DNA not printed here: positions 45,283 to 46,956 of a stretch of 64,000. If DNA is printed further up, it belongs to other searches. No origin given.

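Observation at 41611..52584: Candidate sulfoquinovose (sulfo-EMP-like) catabolic island ending in a SuyAB/ComC-type desulfonation module, built from non-canonical enzyme families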

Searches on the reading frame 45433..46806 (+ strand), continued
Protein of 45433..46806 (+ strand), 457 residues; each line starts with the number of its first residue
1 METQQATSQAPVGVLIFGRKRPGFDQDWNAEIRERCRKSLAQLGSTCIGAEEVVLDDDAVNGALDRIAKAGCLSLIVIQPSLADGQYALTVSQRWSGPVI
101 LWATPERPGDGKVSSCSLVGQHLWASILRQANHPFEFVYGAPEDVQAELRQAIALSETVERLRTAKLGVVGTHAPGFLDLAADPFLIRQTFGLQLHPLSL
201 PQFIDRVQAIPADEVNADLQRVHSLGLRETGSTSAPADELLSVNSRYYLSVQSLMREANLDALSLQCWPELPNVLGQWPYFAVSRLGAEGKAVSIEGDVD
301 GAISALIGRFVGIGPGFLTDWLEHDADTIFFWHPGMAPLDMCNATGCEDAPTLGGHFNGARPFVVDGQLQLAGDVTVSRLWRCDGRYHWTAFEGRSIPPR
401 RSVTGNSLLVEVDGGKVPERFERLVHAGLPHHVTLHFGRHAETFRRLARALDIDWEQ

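Call 41: search_protein_families(library=pfam, proteins=[L060:6465-7325:-, L036:17472-20780:-, L051:7618-8685:+, L043:16701-18194:-, L073:9543-10859:-, L053:19719-20843:+, L067:11318-13060:-, L031:2581-4686:-, L042:3662-7261:-, L027:17152-19581:+], max_evalue=0.00001)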
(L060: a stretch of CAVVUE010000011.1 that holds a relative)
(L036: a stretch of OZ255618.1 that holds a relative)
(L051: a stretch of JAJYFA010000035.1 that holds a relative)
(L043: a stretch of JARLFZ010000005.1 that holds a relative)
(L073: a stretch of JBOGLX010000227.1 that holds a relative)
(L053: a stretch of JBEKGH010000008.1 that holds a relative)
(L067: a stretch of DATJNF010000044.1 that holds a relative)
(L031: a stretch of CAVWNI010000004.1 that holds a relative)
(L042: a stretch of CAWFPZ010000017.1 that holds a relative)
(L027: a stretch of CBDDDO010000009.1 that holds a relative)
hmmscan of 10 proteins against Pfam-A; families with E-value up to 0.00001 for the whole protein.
L060:6465-7325:- (286 aa): 1 family
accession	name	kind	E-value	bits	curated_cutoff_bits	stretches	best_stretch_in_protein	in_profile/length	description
PF01261.30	AP_endonuc_2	-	1e-17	65.2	31.1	1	52-257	1-224/249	Xylose isomerase-like TIM barrel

L036:17472-20780:- (1102 aa): 3 families
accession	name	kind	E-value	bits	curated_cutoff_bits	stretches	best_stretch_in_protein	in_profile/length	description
PF25183.1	OMP_b-brl_4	-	4.3e-204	680.8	30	1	245-1095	1-838/838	Outer membrane beta barrel domain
PF13620.12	CarboxypepD_reg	-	5.9e-20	71.8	32.3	1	29-109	2-82/82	Carboxypeptidase regulatory-like domain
PF13715.12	CarbopepD_reg_2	-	1.7e-06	28.4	32.2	1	29-110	1-78/88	CarboxypepD_reg-like domain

L051:7618-8685:+ (355 aa): 1 family
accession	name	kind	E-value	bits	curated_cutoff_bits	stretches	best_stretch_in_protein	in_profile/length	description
PF00923.25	TAL_FSA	-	6.2e-81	272.3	27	1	36-338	1-283/285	Transaldolase/Fructose-6-phosphate aldolase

L043:16701-18194:- (497 aa): 1 family
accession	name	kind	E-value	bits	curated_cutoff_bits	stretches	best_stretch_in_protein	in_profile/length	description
PF06439.18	3keto-disac_hyd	-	9.2e-25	88.2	26.8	1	35-223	1-187/187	3-keto-disaccharide hydrolase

L073:9543-10859:- (438 aa): 0 families

L053:19719-20843:+ (374 aa): 0 families

L067:11318-13060:- (580 aa): 0 families

L031:2581-4686:- (701 aa): 2 families
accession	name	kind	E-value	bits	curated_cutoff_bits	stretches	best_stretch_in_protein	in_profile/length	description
PF02449.21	Glyco_hydro_42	-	4.2e-107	359.2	21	1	53-409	2-375/376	Beta-galactosidase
PF08532.16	Glyco_hydro_42M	-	2.2e-41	142.1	25.8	1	422-617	2-197/207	Beta-galactosidase trimerisation domain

L042:3662-7261:- (1199 aa): 3 families
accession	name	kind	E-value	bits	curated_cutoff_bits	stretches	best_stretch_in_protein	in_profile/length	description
PF00501.34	AMP-binding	-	3.4e-72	243.8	29.9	1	652-1050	3-384/384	AMP-binding enzyme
PF01553.26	Acyltransferase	-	3.1e-25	89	23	1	453-579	1-130/132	Acyltransferase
PF07690.21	MFS_1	-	9.4e-25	87.7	33.4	1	66-398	15-346/347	Major Facilitator Superfamily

L027:17152-19581:+ (809 aa): 4 families
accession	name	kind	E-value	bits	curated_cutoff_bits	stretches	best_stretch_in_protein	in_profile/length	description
PF02836.23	Glyco_hydro_2_C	-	2.5e-27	96.3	21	1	328-466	8-158/302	Glycosyl hydrolases family 2, TIM barrel domain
PF00703.27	Glyco_hydro_2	-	2.3e-11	44.8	23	1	211-319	2-109/109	Glycosyl hydrolases family 2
PF02837.24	Glyco_hydro_2_N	-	2.9e-10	40.8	28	1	96-208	58-169/169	Glycosyl hydrolases family 2, sugar binding domain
PF18565.7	Glyco_hydro2_C5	-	1.6e-08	34.8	32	1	706-796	2-102/103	Glycoside hydrolase family 2 C-terminal domain 5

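Call 43: search_protein_families(library=ncbifam, proteins=[L051:7618-8685:+, L002:5251-6378:+, L060:6465-7325:-, L043:16701-18194:-, L053:19719-20843:+, L002:6367-7590:-, L002:7587-8489:-], max_evalue=1e-8)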
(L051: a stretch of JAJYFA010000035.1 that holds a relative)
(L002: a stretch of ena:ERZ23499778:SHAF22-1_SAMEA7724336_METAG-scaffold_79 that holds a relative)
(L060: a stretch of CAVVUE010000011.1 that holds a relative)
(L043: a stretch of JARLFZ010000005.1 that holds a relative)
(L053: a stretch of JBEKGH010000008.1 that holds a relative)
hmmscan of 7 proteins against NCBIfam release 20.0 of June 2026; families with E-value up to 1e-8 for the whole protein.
L051:7618-8685:+ (355 aa): 10 families
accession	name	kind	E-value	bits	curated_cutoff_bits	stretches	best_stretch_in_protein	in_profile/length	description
NF008965.0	PRK12309.1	equivalog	4.3e-152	506.7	550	1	22-351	1-330/392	transaldolase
TIGR00874.1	talAB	equivalog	1.1e-121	406.1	396.2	1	25-343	1-316/317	transaldolase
NF009001.0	PRK12346.1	subfamily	1.5e-100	336.8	439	1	25-343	2-315/316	transaldolase A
TIGR00875.1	fsa_talC_mipB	equivalog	1.5e-22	80.1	245.95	1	108-276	44-192/213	fructose-6-phosphate aldolase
NF002881.0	PRK03343.1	subfamily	1.5e-14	53.8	367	1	112-195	101-179/370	transaldolase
NF003026.0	PRK03903.1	equivalog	1.2e-11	44.3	344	1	54-195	33-166/323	transaldolase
NF009299.0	PRK12656.1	equivalog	2.1e-10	40.5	214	1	126-274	62-194/222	fructose-6-phosphate aldolase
NF007080.0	PRK09533.1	equivalog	9.3e-10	37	712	1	115-192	104-176/949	bifunctional transaldolase/phosoglucose isomerase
NF009296.0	PRK12653.1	subfamily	1.9e-09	37.6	306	0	150-268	78-186/220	fructose-6-phosphate aldolase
TIGR00876.1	tal_mycobact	equivalog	7e-09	35.5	233.75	0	114-190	92-163/350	transaldolase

L002:5251-6378:+ (375 aa): 0 families

L060:6465-7325:- (286 aa): 1 family
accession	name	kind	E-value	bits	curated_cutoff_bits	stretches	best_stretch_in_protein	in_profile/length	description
TIGR04379.1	myo_inos_iolE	equivalog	7.7e-14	51.9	290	1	126-281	125-288/290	myo-inosose-2 dehydratase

L043:16701-18194:- (497 aa): 0 families

L053:19719-20843:+ (374 aa): 0 families

L002:6367-7590:- (407 aa): 8 families
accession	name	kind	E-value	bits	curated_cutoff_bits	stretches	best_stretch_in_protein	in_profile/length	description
NF058561.1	BT_2158_fam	equivalog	6.3e-34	117.4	750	1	2-264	1-262/487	glycoside 3-dehydrogenase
TIGR04380.1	myo_inos_iolG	equivalog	8.8e-23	80.7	355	1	36-188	2-150/330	inositol 2-dehydrogenase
NF040723.1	UDP-GlcNAcDh_Arch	equivalog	5.7e-16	58.9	450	1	36-188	1-146/302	UDP-N-acetylglucosamine 3-dehydrogenase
NF052479.1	LevoglcsnDh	equivalog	5e-14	51.8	650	1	66-190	42-161/386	levoglucosan dehydrogenase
NF008607.0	PRK11579.1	subfamily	5.9e-14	51.8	330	1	33-199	2-161/346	oxidoreductase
NF052679.1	InsChiInosDhIolG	equivalog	6.4e-14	51.7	540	1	36-192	3-157/343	bifunctional inositol 2-dehydrogenase/D-chiro-inositol 1-dehydrogenase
NF041392.1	XylDh_Gfo6_Halo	equivalog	1.3e-11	43.9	350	1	32-187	13-167/350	D-xylose 1-dehydrogenase Gfo6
NF007574.0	PRK10206.1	equivalog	1.9e-09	37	352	1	40-194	7-157/345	oxidoreductase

L002:7587-8489:- (300 aa): 1 family
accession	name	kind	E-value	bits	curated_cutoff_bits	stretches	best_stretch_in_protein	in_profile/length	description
TIGR04379.1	myo_inos_iolE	equivalog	3.6e-17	62.9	290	1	140-241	113-214/290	myo-inosose-2 dehydratase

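Call 69: find_homologous_proteins(query=A2, max_evalue=1e-30)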
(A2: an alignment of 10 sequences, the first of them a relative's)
Query A2 (10 sequences) (462 aa, profile of the alignment): 975 proteins with E <= 1e-30 among 8000 candidates; the best 120 are listed.
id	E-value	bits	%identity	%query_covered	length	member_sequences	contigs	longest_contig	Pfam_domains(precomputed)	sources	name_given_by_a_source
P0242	1.7e-202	691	100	100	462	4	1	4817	PF02952.24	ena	-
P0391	9.3e-198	676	85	98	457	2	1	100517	PF02952.24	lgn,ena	-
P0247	3.7e-196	670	40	96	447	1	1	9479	PF02952.24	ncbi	-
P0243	5.7e-196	670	56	95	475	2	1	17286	PF02952.24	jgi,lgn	-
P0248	1.7e-195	668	45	96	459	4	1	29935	-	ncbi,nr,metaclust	ncbi:MAG: hypothetical protein A3J97_04070 [Spirochaetes bacterium RIFOXYC1_FULL_54_7]|nr:MAG: hypot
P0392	1.8e-195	668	85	98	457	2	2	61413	PF02952.24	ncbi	ncbi:MAG: sugar isomerase [Spirochaetaceae bacterium]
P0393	6.3e-195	666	79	100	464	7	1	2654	PF02952.24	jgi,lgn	jgi:L-fucose isomerase-like protein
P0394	3.9e-194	664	87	98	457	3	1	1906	PF02952.24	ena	-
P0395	1.1e-191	656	55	96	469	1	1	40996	PF02952.24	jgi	-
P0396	1.3e-191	656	58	95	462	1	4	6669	-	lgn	-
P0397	2.1e-191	655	58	97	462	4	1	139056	-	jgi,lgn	-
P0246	7.5e-191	653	43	96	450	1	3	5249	-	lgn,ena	-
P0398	1.3e-189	649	58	96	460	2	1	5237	-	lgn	-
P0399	7.8e-189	646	63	97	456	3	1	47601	PF02952.24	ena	-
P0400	7.0e-188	643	59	96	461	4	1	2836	PF02952.24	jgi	jgi:L-fucose isomerase-like protein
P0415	1.1e-184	633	59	95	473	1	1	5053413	-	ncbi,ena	-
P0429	6.2e-183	627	49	97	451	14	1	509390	-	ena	-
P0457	4.8e-181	621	55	96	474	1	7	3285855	PF02952.24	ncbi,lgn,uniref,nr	ncbi:L-fucose/L-arabinose isomerase family protein [Spirochaeta africana]|uniref:L-fucose isomerase 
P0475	6.9e-180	617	51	97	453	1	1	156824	-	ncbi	ncbi:MAG: L-fucose/L-arabinose isomerase family protein [Planctomycetota bacterium]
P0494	1.8e-177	609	54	96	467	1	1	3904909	-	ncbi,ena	-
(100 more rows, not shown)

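Call 70: find_encoding_contigs(protein=P0457, flank=10000, max_places=1)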
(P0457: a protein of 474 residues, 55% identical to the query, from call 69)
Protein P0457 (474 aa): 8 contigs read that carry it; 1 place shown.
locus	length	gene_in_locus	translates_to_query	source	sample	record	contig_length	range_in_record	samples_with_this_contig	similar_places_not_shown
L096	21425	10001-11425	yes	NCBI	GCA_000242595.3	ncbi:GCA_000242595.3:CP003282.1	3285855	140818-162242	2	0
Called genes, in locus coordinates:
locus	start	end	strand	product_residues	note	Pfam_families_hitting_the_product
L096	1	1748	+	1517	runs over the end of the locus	PF01869:BcrAD_BadFG, PF09989:DUF2229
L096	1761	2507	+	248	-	PF01863:YgjP-like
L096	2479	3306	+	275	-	PF00756:Esterase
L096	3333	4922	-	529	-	PF00989:PAS (weak), PF13188:PAS_8 (weak), PF08448:PAS_4 (weak), PF13426:PAS_9, PF08447:PAS_3 (faint), PF07568:HisKA_2, PF13581:HATPase_c_2 (weak), PF02518:HATPase_c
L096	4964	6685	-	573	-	PF00128:Alpha-amylase, PF22026:Alpha-amylase_C_2 (faint)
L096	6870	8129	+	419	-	PF01547:SBP_bac_1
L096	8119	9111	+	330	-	PF00528:BPD_transp_1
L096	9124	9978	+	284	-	PF00528:BPD_transp_1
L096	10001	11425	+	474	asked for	PF02952:Fucose_iso_C (weak)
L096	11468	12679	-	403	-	PF00480:ROK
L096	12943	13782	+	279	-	PF00456:Transketolase_N, PF13292:DXP_synthase_N, PF00676:E1_dh (weak), PF09364:XFP_N (faint), PF02775:TPP_enzyme_C (faint)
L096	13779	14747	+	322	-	PF02779:Transket_pyr, PF02780:Transketolase_C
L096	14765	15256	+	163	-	PF02502:LacAB_rpiB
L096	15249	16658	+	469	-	PF00171:Aldedh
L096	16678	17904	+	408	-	PF08442:ATP-grasp_2, PF24948:Citrate_synth_N, PF00549:Ligase_CoA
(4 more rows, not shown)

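Call 71: find_encoding_contigs(protein=P0475, flank=10000, max_places=1)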
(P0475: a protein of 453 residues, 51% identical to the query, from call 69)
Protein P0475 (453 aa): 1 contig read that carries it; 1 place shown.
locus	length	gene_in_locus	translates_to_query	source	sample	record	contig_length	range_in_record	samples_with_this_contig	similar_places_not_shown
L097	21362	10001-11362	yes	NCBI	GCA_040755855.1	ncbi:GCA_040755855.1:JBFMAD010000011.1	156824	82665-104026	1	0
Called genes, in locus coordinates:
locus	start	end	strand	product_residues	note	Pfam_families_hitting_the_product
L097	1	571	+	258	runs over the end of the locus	-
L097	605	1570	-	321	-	PF07963:N_methyl (weak)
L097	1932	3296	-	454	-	PF00072:Response_reg (weak), PF00158:Sigma54_activat, PF14532:Sigma54_activ_2, PF07724:AAA_2 (weak), PF07728:AAA_5, PF25601:AAA_lid_14, PF02954:HTH_8, PF13384:HTH_23 (faint), +1 more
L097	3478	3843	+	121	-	PF01740:STAS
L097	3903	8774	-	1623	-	PF01011:PQQ (faint), PF13360:PQQ_2, PF13570:Beta-prop_ACSF4, PF13649:Methyltransf_25 (weak), PF13360:PQQ_2, PF11721:Malectin, PF24517:CBM96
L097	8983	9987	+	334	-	PF08100:Dimerisation, PF00891:Methyltransf_2, PF13489:Methyltransf_23, PF08242:Methyltransf_12 (weak), PF13649:Methyltransf_25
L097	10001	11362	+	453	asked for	-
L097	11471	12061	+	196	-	PF00578:AhpC-TSA (weak)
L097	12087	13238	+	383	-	PF00924:MS_channel_2nd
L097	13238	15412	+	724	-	PF02901:PFL-like, PF01228:Gly_radical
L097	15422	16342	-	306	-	-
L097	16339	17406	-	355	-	PF01555:N6_N4_Mtase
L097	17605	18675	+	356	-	PF01208:URO-D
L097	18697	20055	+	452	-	PF01266:DAO (weak), PF12831:FAD_oxidored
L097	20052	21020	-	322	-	PF01408:GFO_IDH_MocA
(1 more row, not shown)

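Call 72: find_encoding_contigs(protein=P0415, flank=10000, max_places=1)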
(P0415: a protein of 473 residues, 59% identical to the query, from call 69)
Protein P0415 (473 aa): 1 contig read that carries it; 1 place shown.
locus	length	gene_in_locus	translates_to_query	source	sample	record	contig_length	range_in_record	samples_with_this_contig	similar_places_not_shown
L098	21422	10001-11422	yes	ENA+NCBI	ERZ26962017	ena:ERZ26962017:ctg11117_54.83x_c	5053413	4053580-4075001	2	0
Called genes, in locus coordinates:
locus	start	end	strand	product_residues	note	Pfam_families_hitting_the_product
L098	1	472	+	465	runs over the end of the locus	PF02056:Glyco_hydro_4, PF11975:Glyco_hydro_4C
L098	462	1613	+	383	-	PF01636:APH (weak)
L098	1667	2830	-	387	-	-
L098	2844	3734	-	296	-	-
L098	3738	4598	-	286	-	PF00528:BPD_transp_1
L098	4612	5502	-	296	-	PF00528:BPD_transp_1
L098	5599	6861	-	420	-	PF01547:SBP_bac_1, PF13416:SBP_bac_8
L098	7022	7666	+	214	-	PF00923:TAL_FSA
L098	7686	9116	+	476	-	PF00171:Aldedh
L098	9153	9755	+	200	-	PF02834:LigT_PEase (weak), PF13563:2_5_RNA_ligase2 (weak)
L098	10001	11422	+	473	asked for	-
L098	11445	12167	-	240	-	PF00027:cNMP_binding, PF13545:HTH_Crp_2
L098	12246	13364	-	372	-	PF00465:Fe-ADH, PF13685:Fe-ADH_2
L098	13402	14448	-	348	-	PF03480:DctP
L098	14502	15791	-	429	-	PF06808:DctM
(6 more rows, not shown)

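Call 74: predict_structure(alignment_id=A1)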
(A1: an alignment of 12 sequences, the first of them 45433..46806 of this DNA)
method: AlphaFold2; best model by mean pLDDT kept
length: 457 residues; sequences in the alignment: 12
mean_pLDDT: 91.0   pTM: 0.90
mean pLDDT of the five models: 91.0, 90.0, 89.2, 88.9, 88.7
residues with pLDDT >= 90: 344; 70-90: 96; 50-70: 9; < 50: 8
segments of 3 or more residues with pLDDT < 50: 1-8
pLDDT, mean of each block of 10 residues (from residue 1): 42 88 83 92 91 88 94 90 78 93 87 77 92 94 92 94 96 88 94 96 97 96 92 88 97 97 94 94 95 95 96 92 96 91 88 88 89 95 96 95 91 96 95 95 96 93
secondary structure, 60 per line:
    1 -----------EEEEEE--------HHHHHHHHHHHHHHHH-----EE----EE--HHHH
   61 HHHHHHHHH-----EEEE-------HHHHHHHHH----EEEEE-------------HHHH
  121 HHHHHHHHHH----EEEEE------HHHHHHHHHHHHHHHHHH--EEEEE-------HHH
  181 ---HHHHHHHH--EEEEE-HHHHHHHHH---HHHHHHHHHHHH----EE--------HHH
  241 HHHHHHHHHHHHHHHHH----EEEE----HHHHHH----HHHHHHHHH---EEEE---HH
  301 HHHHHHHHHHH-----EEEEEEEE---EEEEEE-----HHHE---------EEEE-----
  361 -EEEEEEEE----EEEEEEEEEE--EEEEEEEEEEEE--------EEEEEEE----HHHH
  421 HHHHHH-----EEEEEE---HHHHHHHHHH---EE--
elements in order: E12-17 H26-41 H57-69 E75-78 H86-94 E99-103 H117-130 E135-139 H146-163 E166-170 H184-191 E194-198 H200-208 H212-223 H238-257 E262-265 H270-275 H280-288 E292-295 H299-311 E317-324 E328-333 E352-355 E362-369 E374-383 E386-397 E406-412 H417-426 E432-437 H441-450

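Call 78: fold_search(model_id=the predicted structure, library=pdb)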
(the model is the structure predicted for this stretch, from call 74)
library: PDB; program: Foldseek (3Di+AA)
matches with E <= 10: 990; with E <= 0.001: 41
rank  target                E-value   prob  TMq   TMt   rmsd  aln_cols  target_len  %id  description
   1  7chl_A                5.5e-27  1.00  0.83  0.77   3.7       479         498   17  Crystal structure of hybrid Arabinose isomerase AI-10 (released 2021-10-20)
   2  7chl_B                5.5e-27  1.00  0.83  0.77   3.7       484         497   18  Crystal structure of hybrid Arabinose isomerase AI-10 (released 2021-10-20)
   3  7chl_F                6.9e-27  1.00  0.83  0.77   3.5       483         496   17  Crystal structure of hybrid Arabinose isomerase AI-10 (released 2021-10-20)
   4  7cxo_B                1.1e-26  1.00  0.83  0.77   3.6       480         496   16  Crystal structure of Arabinose isomerase from hybrid AI10 (released 2021-09-08)
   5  4r1o_A                1.8e-26  1.00  0.83  0.77   3.8       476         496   16  Crystal Structure of Thermophilic Geobacillus kaustophilus L-Arabinose isomerase (released 2015-08-12)
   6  7cxo_A                2.0e-26  1.00  0.83  0.78   3.6       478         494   16  Crystal structure of Arabinose isomerase from hybrid AI10 (released 2021-09-08)
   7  4r1q_D                3.1e-26  1.00  0.84  0.77   3.6       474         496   16  Crystal Structure of Thermophilic Geobacillus kaustophilus L-Arabinose isomerase in complex with L-arabitol (released 2015-08-12)
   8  4r1q_B                3.3e-26  1.00  0.84  0.78   3.6       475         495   16  Crystal Structure of Thermophilic Geobacillus kaustophilus L-Arabinose isomerase in complex with L-arabitol (released 2015-08-12)
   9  7cyy_B                4.7e-26  1.00  0.83  0.77   3.7       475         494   14  Crystal structure of Arabinose isomerase from hybrid AI8 with Adonitol (released 2021-09-08)
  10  4r1p_B                5.6e-26  1.00  0.82  0.77   3.5       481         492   16  Crystal Structure of Thermophilic Geobacillus kaustophilus L-Arabinose isomerase with Mn2+ (released 2015-08-12)
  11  7cwv_A                5.6e-26  1.00  0.82  0.76   3.7       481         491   14  Crystal structure of Arabinose isomerase from hyper thermophilic bacterium Thermotoga maritima (TMAI) wt (released 2021-09-01)
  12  4r1o_E                5.9e-26  1.00  0.84  0.78   3.6       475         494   15  Crystal Structure of Thermophilic Geobacillus kaustophilus L-Arabinose isomerase (released 2015-08-12)
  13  4r1o_B                6.3e-26  1.00  0.83  0.77   3.6       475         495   16  Crystal Structure of Thermophilic Geobacillus kaustophilus L-Arabinose isomerase (released 2015-08-12)
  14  7cwv_B                6.7e-26  1.00  0.82  0.76   3.8       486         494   16  Crystal structure of Arabinose isomerase from hyper thermophilic bacterium Thermotoga maritima (TMAI) wt (released 2021-09-01)
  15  7cyy_F                7.5e-26  1.00  0.82  0.77   3.7       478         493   15  Crystal structure of Arabinose isomerase from hybrid AI8 with Adonitol (released 2021-09-08)
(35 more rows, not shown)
